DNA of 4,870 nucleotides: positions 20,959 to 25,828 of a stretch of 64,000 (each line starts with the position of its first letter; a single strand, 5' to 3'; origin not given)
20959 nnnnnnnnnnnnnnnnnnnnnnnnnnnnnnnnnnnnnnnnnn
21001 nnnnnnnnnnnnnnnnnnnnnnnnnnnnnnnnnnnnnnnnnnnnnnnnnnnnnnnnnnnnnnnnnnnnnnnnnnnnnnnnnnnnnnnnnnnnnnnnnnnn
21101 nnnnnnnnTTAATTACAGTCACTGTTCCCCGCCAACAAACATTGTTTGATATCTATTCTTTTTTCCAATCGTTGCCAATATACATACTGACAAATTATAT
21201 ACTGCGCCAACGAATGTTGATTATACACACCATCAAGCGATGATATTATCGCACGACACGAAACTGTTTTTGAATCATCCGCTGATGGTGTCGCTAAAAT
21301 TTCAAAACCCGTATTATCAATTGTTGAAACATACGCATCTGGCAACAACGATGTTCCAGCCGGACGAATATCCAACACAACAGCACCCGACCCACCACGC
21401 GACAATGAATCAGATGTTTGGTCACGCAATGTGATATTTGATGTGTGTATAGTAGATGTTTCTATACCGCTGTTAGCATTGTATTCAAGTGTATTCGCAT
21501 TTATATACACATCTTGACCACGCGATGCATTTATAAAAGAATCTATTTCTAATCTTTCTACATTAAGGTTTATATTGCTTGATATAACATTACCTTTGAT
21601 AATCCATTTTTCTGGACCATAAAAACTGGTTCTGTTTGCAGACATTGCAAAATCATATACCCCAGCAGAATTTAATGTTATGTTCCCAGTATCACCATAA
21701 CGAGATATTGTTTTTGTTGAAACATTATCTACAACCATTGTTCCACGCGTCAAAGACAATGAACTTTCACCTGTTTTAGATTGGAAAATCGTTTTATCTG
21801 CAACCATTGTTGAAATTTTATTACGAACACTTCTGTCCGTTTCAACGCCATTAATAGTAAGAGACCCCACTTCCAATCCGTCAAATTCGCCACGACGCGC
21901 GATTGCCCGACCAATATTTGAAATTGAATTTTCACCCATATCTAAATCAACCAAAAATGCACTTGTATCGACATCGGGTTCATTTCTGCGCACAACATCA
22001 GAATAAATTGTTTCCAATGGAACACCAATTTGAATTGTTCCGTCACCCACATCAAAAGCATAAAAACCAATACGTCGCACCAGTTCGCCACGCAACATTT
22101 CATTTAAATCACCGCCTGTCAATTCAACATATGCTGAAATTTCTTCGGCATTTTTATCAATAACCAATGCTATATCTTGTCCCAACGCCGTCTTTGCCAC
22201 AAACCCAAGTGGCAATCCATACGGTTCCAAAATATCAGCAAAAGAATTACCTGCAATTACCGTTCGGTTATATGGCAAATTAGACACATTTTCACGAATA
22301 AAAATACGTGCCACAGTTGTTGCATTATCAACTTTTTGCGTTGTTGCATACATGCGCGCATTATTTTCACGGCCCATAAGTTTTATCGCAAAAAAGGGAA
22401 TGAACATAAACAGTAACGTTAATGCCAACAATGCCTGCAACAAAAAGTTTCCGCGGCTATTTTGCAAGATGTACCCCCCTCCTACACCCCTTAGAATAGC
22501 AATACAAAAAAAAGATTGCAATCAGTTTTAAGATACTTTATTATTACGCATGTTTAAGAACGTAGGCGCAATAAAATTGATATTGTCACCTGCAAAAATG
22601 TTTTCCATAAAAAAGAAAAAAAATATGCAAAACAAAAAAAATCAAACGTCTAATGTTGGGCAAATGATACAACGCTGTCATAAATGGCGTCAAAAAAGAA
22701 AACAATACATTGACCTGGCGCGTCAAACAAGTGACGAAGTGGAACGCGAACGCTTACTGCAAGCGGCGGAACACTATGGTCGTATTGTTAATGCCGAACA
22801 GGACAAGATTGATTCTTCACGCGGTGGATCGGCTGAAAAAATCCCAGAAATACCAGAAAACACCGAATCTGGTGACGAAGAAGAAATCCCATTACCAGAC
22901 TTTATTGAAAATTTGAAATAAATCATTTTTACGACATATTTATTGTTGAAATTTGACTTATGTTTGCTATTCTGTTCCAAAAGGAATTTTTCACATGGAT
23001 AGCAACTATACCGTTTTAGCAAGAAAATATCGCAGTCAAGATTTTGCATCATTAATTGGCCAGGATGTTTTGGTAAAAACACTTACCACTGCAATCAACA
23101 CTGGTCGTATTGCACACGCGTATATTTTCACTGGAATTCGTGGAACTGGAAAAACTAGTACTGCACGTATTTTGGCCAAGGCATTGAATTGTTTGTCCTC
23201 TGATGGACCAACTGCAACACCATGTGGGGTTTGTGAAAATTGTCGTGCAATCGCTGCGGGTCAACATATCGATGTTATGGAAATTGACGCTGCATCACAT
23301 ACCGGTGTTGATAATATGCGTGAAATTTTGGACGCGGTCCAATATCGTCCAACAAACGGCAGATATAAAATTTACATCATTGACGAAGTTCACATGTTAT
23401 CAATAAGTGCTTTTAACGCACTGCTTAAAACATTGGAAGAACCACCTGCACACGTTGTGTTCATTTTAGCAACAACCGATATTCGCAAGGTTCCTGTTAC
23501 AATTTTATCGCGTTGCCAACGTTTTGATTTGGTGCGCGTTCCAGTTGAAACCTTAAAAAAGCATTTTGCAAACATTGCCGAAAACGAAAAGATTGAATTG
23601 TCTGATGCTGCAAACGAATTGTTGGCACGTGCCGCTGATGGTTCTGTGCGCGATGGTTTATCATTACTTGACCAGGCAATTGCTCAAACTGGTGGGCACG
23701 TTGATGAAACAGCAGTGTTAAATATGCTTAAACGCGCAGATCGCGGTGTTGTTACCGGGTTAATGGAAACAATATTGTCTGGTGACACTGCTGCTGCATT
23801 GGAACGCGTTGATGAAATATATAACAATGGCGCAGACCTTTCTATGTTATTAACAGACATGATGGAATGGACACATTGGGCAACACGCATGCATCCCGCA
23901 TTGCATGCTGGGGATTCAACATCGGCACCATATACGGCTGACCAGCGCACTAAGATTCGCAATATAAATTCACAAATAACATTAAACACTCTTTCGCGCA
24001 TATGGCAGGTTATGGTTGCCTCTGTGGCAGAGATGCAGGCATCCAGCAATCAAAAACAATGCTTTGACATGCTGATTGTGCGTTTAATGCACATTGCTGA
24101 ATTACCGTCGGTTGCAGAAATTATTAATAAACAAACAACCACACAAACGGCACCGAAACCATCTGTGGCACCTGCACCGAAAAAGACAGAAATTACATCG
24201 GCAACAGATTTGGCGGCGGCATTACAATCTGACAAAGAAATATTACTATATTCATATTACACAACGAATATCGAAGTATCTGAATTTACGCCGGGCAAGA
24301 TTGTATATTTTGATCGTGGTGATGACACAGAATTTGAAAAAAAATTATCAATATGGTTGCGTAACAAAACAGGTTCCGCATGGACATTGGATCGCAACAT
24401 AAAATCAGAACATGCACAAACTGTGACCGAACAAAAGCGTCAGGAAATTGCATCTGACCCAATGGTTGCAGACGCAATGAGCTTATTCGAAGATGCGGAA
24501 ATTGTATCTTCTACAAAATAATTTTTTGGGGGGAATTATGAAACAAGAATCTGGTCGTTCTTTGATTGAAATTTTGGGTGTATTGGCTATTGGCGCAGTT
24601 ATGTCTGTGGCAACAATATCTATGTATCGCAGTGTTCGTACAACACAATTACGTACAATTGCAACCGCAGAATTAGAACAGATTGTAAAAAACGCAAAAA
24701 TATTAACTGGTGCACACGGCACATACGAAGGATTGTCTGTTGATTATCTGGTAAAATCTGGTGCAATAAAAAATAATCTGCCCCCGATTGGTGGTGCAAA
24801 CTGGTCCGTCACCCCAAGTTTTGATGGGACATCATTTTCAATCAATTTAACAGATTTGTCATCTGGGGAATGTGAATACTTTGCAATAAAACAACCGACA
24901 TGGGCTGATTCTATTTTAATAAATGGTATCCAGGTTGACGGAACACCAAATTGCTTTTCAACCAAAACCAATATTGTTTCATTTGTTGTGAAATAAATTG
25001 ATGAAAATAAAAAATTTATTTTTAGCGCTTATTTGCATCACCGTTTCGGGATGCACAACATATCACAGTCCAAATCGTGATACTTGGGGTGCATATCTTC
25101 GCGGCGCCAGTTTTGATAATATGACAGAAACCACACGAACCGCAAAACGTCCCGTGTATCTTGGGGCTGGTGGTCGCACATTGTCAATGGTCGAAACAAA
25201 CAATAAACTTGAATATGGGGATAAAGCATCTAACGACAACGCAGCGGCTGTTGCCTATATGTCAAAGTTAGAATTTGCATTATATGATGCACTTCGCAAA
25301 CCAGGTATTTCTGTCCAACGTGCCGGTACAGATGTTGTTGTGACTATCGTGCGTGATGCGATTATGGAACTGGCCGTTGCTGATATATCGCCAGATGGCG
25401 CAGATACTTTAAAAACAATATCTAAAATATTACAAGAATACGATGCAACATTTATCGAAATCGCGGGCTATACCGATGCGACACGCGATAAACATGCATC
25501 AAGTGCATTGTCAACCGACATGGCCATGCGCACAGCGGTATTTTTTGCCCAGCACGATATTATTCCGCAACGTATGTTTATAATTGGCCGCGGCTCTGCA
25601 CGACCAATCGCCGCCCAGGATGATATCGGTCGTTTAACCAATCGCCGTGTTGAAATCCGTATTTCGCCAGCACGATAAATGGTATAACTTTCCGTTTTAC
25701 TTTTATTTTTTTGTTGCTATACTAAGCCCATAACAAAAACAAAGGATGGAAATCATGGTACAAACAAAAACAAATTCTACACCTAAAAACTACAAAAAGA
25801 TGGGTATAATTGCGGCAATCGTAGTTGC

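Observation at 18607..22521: Operon of three paralogous, unusually large prepilin-type proteins with no pilus or T2SS machinery in sight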

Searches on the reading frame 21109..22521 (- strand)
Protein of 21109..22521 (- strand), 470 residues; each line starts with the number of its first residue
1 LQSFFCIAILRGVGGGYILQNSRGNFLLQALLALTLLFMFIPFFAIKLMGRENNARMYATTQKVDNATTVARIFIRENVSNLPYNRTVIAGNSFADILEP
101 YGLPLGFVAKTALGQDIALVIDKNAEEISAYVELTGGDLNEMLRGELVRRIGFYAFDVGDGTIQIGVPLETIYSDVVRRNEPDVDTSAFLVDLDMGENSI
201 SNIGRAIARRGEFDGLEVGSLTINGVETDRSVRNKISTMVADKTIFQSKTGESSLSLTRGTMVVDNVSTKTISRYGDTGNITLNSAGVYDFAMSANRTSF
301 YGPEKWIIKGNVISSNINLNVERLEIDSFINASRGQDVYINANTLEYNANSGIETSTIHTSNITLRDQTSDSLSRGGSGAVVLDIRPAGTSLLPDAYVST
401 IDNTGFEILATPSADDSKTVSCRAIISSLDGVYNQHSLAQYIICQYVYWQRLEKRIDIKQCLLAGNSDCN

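Call 3: search_protein_families(library=pfam, proteins=[window:21109-22521:-], max_evalue=1)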
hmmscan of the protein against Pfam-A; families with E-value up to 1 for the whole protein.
window:21109-22521:- (470 aa): 0 families

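Call 4: search_protein_families(library=ncbifam, proteins=[window:21109-22521:-], max_evalue=1)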
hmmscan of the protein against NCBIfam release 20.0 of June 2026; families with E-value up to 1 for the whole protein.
window:21109-22521:- (470 aa): 0 families

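Call 19: find_homologous_proteins(query=window:21109-22470:-, max_evalue=0.001)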
Query window:21109-22470:- (453 aa): 939 proteins with E <= 0.001 among 8000 candidates; the best 120 are listed.
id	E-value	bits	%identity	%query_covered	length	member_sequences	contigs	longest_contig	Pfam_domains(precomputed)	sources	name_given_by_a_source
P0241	7.5e-280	946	95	100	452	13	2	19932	-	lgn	-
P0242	7.4e-264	893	89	100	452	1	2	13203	-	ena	-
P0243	1.4e-263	892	90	100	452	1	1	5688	-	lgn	-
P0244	5.5e-259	877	87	100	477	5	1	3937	-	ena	-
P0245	2.4e-250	849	84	100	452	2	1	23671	-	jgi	-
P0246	3.8e-249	845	84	100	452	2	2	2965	-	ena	-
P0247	1.2e-248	843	83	100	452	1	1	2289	-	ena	-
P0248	2.4e-247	839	82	100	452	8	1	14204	-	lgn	-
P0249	1.3e-246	836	83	100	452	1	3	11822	-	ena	-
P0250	1.1e-245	833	88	93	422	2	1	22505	-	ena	-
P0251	1.4e-244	830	81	100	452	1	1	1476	-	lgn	-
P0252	7.5e-244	827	81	100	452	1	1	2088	-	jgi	-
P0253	1.1e-243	827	81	100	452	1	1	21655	-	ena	-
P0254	4.7e-243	825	82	100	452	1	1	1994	-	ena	-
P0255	7.1e-240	814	80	100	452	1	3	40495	-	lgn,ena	-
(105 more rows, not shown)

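Call 51: predict_structure(alignment_id=A7)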
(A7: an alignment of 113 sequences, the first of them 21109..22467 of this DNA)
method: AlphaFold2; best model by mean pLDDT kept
length: 452 residues; sequences in the alignment: 113
mean_pLDDT: 56.3   pTM: 0.36
mean pLDDT of the five models: 56.3, 55.4, 55.3, 51.7, 49.8
residues with pLDDT >= 90: 26; 70-90: 175; 50-70: 31; < 50: 220
segments of 3 or more residues with pLDDT < 50: 1-3, 153-352, 358-373
pLDDT, mean of each block of 10 residues (from residue 1): 55 80 77 78 87 82 77 86 84 88 74 85 80 73 79 39 36 31 32 28 28 32 31 32 24 24 25 27 31 24 25 30 29 34 38 49 38 58 86 86 90 83 89 90 79 64
secondary structure, 60 per line:
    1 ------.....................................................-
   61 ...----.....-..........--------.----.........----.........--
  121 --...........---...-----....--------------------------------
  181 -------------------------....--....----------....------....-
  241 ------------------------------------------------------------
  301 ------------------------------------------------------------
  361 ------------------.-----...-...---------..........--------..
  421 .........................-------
elements in order: H7-59 E68-72 H74-83 E97-105 E110-118 H123-133 E137-139 E145-148 E206-209 E212-215 E226-229 E236-239 E389-391 E401-403 H404-410 H420-445

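Call 56: fold_search(model_id=the predicted structure, library=pdb)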
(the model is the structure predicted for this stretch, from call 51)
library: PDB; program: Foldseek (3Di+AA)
matches with E <= 10: 161; with E <= 0.001: 0
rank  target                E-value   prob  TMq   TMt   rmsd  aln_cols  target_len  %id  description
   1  1is1                  4.9e-01  0.15  0.10  0.22  16.4       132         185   14  Crystal structure of ribosome recycling factor from Vibrio parahaemolyticus (released 2003-06-17)
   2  5yt3_A                7.0e-01  0.16  0.11  0.16  11.4       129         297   16  Structure of the Human Mitogen-Activated Protein Kinase Kinase 1 S218D and S222D mutant (released 2018-11-21)
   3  9c3c_g                7.9e-01  0.03  0.08  0.10  22.8       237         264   12  Cryo-EM structure of native dystrophin-glycoprotein complex (DGC) (released 2024-10-23)
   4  3ju4                  1.3e+00  0.01  0.06  0.05  26.7       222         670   17  Crystal Structure Analysis of EndosialidaseNF at 0.98 A Resolution (released 2010-02-02)
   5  7juw_C                1.4e+00  0.23  0.10  0.13   5.1        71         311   22  Crystal Structure of KSR1:MEK1 in complex with AMP-PNP (released 2020-09-30)
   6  6x26_A                1.4e+00  0.12  0.08  0.04   5.3        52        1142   12  Mfd-bound E.coli RNA polymerase elongation complex - L1 state (released 2021-02-03)
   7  5m86_A                1.7e+00  0.11  0.08  0.11   4.3        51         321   20  Crystal Structure of the Thermoplasma acidophilum Protein Ta1207 (released 2017-06-14)
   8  1af5                  1.8e+00  0.10  0.08  0.22   4.0        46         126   24  GROUP I MOBILE INTRON ENDONUCLEASE (released 1997-07-23)
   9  5w7t_A                2.0e+00  0.06  0.09  0.13   6.6        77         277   12  STRUCTURE OF PHOSPHORYLATED WNK1 (released 2018-06-20)
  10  3gvk_B                2.2e+00  0.01  0.05  0.04  26.8       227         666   18  Crystal structure of endo-neuraminidase NF mutant (released 2010-03-02)
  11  7snw_A                2.3e+00  0.08  0.12  0.24   6.2        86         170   14  1.80A Resolution Structure of NanoLuc Luciferase with Bound Inhibitor PC 16026576 (released 2022-11-16)
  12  5e5o_A                2.3e+00  0.06  0.09  0.13   8.2       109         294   11  I-SmaMI bound to uncleaved DNA target in the presence of Calcium ions (released 2016-01-13)
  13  5b0u_B                2.4e+00  0.16  0.10  0.23   3.9        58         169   16  Crystal structure of the mutated 19 kDa protein of Oplophorus luciferase (nanoKAZ) (released 2016-01-13)
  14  5o23_A                2.4e+00  0.06  0.09  0.13   7.4        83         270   16  Crystal structure of WNK3 kinase domain in a monophosphorylated apo state (released 2017-06-28)
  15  5vlo_A                2.6e+00  0.10  0.10  0.15   4.9        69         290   13  The structure of human CamKII with bound inhibitor (released 2017-08-23)
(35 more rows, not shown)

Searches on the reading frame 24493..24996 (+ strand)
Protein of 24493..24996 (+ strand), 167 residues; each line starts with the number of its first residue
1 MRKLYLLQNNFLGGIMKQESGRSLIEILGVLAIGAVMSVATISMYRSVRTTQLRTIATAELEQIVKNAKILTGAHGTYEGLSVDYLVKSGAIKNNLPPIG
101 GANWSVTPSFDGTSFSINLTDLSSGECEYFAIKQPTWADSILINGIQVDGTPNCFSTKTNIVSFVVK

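Call 3: search_protein_families(library=pfam, proteins=[window:24493-24996:+], max_evalue=1)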
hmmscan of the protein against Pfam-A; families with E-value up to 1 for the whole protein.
window:24493-24996:+ (167 aa): 3 families
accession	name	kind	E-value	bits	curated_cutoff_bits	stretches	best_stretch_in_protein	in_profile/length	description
PF08805.16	PilS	-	0.0037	17.7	22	1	57-144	7-105/138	PilS N terminal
PF07963.17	N_methyl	-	0.017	15.1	21.2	1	16-41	1-26/27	Prokaryotic N-terminal methylation motif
PF21889.1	TPR1-like_2nd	-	0.11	13.2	27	1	22-72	74-122/125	TPR1-like, CTLH-containing domain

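Call 4: search_protein_families(library=ncbifam, proteins=[window:24493-24996:+], max_evalue=1)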
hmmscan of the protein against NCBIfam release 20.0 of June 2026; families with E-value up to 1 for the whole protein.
window:24493-24996:+ (167 aa): 5 families
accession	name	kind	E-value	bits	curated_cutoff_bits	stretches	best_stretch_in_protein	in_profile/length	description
NF007848.0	PRK10557.1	equivalog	0.013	14.8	120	1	16-68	7-59/192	prepilin peptidase-dependent protein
NF007800.0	PRK10506.1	equivalog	0.084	12.7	158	1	15-53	4-42/163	prepilin peptidase-dependent protein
NF010774.0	PRK14177.1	equivalog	0.094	11.9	515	1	50-92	185-226/284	bifunctional methylenetetrahydrofolate dehydrogenase/methenyltetrahydrofolate cyclohydrolase FolD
TIGR01711.1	gspJ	equivalog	0.12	12.1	64.85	1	21-66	2-48/192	type II secretion system minor pseudopilin GspJ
TIGR01708.2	typeII_sec_gspH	equivalog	0.15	12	80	1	20-58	2-41/169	type II secretion system minor pseudopilin GspH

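Call 74: search_solved_structures(query=A10, max_evalue=1)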
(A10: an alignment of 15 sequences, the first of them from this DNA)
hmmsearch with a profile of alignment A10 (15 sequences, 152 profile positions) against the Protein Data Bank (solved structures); distinct sequences matched with E-value up to 1: 8.
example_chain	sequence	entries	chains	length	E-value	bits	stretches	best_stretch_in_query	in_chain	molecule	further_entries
9egp_A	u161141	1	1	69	0.00077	22.4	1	2-53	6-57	Geopilin domain 1 protein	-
7tgg_A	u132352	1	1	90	0.019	17.9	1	2-49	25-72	Geopilin domain 1 protein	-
2m7g_A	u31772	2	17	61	0.19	14.6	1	8-50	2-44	Geopilin domain 1 protein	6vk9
8tob_GA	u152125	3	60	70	0.41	13.5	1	9-44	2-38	Fimbrial protein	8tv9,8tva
8uhf_A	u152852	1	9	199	0.46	13.4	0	8-121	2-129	Toxin co-regulated pilin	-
9laa_A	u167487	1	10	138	0.52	13.2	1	2-32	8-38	Type IV pilin protein PilA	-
9uvh_A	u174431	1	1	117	0.98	12.3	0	68-132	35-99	Nanobody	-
5zsw_A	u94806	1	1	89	0.98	12.3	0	10-64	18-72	RNA-binding protein 10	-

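Call 75: search_protein_families(library=pfam, alignment_id=A10, max_evalue=0.1)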
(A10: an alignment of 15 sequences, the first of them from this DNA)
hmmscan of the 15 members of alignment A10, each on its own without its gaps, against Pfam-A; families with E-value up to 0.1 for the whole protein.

A. member 1, seq(152 aa): 2 families
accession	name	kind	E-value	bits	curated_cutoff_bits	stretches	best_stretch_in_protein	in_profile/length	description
PF08805.16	PilS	-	0.0029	18.1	22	1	42-130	7-106/138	PilS N terminal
PF07963.17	N_methyl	-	0.015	15.3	21.2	1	1-26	1-26/27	Prokaryotic N-terminal methylation motif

B. families by the number of members that match (of 15 scanned): 3 families
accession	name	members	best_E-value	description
PF07963.17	N_methyl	12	0.0041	Prokaryotic N-terminal methylation motif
PF08805.16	PilS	11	2.6e-05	PilS N terminal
PF07210.18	DUF1416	1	0.046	Protein of unknown function (DUF1416)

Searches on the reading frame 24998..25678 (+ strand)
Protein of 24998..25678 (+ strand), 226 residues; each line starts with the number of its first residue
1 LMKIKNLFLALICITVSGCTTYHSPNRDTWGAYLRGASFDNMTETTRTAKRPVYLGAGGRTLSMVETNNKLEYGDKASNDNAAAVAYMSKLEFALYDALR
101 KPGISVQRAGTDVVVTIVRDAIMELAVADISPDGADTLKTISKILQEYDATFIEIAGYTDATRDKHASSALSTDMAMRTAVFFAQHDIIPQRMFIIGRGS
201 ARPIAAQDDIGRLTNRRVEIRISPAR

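Call 3: search_protein_families(library=pfam, proteins=[window:24998-25678:+], max_evalue=1)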
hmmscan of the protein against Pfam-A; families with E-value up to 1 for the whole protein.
window:24998-25678:+ (226 aa): 2 families
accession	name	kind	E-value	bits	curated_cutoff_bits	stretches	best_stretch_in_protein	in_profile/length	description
PF00691.25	OmpA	-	3.1e-09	37.5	27.2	1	128-210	7-91/98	OmpA family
PF05359.17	DUF748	-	0.029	12.8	50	1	126-180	886-940/1037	Domain of Unknown Function (DUF748)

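Call 4: search_protein_families(library=ncbifam, proteins=[window:24998-25678:+], max_evalue=1)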
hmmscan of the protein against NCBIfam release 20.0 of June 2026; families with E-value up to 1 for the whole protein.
window:24998-25678:+ (226 aa): 26 families (the best 25 are shown)
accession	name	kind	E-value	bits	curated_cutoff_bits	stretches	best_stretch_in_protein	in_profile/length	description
NF053611.1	YiaD_Gzip_OmpA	equivalog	1.4e-26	93.5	175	1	82-222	65-206/206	YiaD family glycine zipper/OmpA-like lipoprotein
NF007804.1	PRK10510.1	equivalog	7.8e-21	74.4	307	1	85-224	78-218/219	OmpA family lipoprotein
NF006541.1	PRK09038.1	equivalog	4.7e-14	52.6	283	1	76-223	98-249/253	flagellar motor protein MotD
NF053612.1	anchor_PA1041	equivalog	2.7e-12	47.2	250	1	115-222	124-235/236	PA1041 family peptidoglycan-binding anchor lipoprotein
NF006508.0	PRK08944.1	subfamily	4.3e-12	45.9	259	1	75-224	135-289/304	MotB family protein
TIGR03350.1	type_VI_ompA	equivalog_domain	5.2e-12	45.9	139.8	1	91-222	2-137/137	type VI secretion system protein TssL, long form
NF053585.1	OMP_LP_YfiB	equivalog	9.5e-12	45.1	128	1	123-223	60-161/163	outer membrane lipoprotein YfiB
NF006285.1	PRK08457.1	equivalog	4.9e-10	39.6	250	1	73-222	76-230/253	flagellar motor protein MotB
NF053613.1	OMP_toxin_LptF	equivalog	8.6e-10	38.7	400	1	113-223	136-246/256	lipotoxin F family OmpA-related lipoprotein LptF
NF045787.1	OmpABordt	equivalog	1.5e-09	37.9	200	1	113-222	79-189/194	outer membrane protein OmpA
NF005444.0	PRK07033.1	equivalog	1.7e-09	37.2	520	1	69-222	264-421/438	DotU family type VI secretion system protein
NF038224.1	OmpA_like_CmpA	equivalog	7.4e-08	32.2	300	1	7-222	11-214/233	C-OmpA-like family protein CmpA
NF005999.0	PRK08126.1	subfamily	1.2e-07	31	571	1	86-222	290-430/432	hypothetical protein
NF038223.1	IcmN_DotK_IVB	equivalog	1.8e-07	31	250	1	93-221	29-158/164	type IVB secretion system protein IcmN/DotK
NF047620.1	FlgprotMotYVib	equivalog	4.6e-07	29.8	400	1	137-222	179-266/271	flagellar protein MotY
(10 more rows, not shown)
